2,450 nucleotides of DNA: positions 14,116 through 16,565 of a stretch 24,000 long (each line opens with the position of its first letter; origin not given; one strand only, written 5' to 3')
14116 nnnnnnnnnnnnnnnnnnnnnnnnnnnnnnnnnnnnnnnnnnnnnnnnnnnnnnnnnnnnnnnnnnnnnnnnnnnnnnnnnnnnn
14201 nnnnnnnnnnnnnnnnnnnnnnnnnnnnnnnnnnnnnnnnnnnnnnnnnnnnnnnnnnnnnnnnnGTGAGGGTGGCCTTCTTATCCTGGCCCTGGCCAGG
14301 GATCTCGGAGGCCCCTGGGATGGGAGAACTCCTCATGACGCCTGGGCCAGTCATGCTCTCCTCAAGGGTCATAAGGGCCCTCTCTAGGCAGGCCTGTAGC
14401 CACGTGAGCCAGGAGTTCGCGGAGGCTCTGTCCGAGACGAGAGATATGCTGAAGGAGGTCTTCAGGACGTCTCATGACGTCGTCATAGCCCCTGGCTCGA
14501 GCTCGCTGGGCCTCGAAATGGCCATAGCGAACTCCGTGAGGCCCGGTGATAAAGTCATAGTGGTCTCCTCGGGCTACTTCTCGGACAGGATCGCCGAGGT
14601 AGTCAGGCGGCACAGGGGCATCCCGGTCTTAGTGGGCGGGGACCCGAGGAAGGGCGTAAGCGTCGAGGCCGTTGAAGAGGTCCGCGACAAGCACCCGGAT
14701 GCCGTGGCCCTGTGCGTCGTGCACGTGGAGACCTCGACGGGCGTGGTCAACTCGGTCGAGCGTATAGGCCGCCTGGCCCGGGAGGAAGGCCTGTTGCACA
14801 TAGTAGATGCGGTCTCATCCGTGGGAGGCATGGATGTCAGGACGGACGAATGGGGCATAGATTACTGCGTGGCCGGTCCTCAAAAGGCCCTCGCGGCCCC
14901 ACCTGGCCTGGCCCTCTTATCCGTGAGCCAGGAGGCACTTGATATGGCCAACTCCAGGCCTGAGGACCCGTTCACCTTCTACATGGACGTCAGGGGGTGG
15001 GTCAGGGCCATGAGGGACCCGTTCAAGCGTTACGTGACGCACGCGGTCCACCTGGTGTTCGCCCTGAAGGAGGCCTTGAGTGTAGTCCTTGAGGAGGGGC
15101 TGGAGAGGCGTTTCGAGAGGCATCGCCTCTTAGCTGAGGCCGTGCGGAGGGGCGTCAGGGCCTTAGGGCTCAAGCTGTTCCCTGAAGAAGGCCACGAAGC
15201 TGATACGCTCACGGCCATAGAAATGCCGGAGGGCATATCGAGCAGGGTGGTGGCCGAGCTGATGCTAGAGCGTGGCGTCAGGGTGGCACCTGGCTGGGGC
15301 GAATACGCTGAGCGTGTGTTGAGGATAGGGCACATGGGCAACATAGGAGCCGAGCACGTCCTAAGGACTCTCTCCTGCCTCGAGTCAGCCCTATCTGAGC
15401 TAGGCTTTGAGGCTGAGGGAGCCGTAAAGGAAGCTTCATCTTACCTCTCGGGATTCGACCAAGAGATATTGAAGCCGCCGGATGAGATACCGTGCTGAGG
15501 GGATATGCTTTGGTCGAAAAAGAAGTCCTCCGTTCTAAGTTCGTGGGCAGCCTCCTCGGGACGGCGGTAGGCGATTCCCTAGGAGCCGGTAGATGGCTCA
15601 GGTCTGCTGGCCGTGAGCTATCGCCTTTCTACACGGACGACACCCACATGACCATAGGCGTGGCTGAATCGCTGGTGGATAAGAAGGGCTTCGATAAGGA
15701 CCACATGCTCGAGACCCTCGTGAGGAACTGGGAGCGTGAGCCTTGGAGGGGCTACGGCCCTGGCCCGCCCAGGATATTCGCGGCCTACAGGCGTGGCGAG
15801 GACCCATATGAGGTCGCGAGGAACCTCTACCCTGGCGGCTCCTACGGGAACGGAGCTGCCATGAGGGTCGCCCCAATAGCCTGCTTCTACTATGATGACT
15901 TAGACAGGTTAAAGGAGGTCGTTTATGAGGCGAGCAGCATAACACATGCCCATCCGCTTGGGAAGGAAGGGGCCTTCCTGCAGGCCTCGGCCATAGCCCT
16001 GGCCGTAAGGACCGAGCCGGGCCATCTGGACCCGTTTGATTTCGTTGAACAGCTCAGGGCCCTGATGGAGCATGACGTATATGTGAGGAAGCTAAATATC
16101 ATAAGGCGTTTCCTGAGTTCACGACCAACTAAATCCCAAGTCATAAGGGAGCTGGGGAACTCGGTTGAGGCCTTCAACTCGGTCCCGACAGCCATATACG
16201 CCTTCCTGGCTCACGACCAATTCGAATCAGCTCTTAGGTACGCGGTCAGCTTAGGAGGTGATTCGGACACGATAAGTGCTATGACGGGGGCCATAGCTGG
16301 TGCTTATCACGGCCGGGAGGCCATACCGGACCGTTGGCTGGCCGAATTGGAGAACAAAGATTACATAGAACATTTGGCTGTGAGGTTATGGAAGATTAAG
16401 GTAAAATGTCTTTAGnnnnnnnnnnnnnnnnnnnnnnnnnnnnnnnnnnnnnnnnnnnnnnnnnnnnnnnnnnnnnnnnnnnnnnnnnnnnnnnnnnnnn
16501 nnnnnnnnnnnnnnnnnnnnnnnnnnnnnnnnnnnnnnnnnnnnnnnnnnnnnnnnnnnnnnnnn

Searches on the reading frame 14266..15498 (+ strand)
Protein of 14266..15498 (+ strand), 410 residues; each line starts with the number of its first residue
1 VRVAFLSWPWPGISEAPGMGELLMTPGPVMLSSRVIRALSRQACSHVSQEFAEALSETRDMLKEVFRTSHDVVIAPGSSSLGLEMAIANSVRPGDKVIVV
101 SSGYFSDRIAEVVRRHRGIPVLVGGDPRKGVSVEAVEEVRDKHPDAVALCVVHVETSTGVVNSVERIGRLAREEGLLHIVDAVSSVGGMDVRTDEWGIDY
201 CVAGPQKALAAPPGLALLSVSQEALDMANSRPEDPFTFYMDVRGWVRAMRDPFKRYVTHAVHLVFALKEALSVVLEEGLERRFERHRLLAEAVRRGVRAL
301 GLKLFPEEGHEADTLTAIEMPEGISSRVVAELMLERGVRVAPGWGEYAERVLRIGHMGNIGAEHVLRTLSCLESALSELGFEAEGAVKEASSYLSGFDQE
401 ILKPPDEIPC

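Call 9: search_protein_families(library=pfam, proteins=[window:14266-15498:+], max_evalue=0.01)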
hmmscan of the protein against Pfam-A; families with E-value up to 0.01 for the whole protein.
window:14266-15498:+ (410 aa): 3 families
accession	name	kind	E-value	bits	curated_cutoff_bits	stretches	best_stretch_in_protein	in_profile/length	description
PF00266.25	Aminotran_5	-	7.6e-28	98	21.5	1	42-343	32-338/371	Aminotransferase class-V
PF01041.23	DegT_DnrJ_EryC1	-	2.9e-07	30.5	19.8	1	62-187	33-151/360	DegT/DnrJ/EryC1/StrS aminotransferase family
PF00155.27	Aminotran_1_2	-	0.0065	16.1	19.7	0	46-309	42-302/361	Aminotransferase class I and II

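Call 34: find_encoding_contigs(protein=window:14320-15498:+, flank=4000, max_places=10)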
Protein window:14320-15498:+ (392 aa): 1 contig read that carries it; 1 place shown.
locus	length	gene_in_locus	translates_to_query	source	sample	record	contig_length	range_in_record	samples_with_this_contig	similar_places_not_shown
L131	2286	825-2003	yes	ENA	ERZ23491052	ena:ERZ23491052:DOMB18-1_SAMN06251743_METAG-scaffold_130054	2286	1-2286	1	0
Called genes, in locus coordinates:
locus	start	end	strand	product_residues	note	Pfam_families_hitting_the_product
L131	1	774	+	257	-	?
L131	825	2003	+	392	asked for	PF00266:Aminotran_5, PF01041:DegT_DnrJ_EryC1 (weak)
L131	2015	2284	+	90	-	?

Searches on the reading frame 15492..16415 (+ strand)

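Call 9: search_protein_families(library=pfam, proteins=[window:15492-16415:+], max_evalue=0.01)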
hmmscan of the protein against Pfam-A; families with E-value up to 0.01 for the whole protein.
window:15492-16415:+ (307 aa): 1 family
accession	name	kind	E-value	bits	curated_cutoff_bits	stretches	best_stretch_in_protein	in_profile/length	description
PF03747.19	ADP_ribosyl_GH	-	6e-65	220.2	26.2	1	19-281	1-287/287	ADP-ribosylglycohydrolase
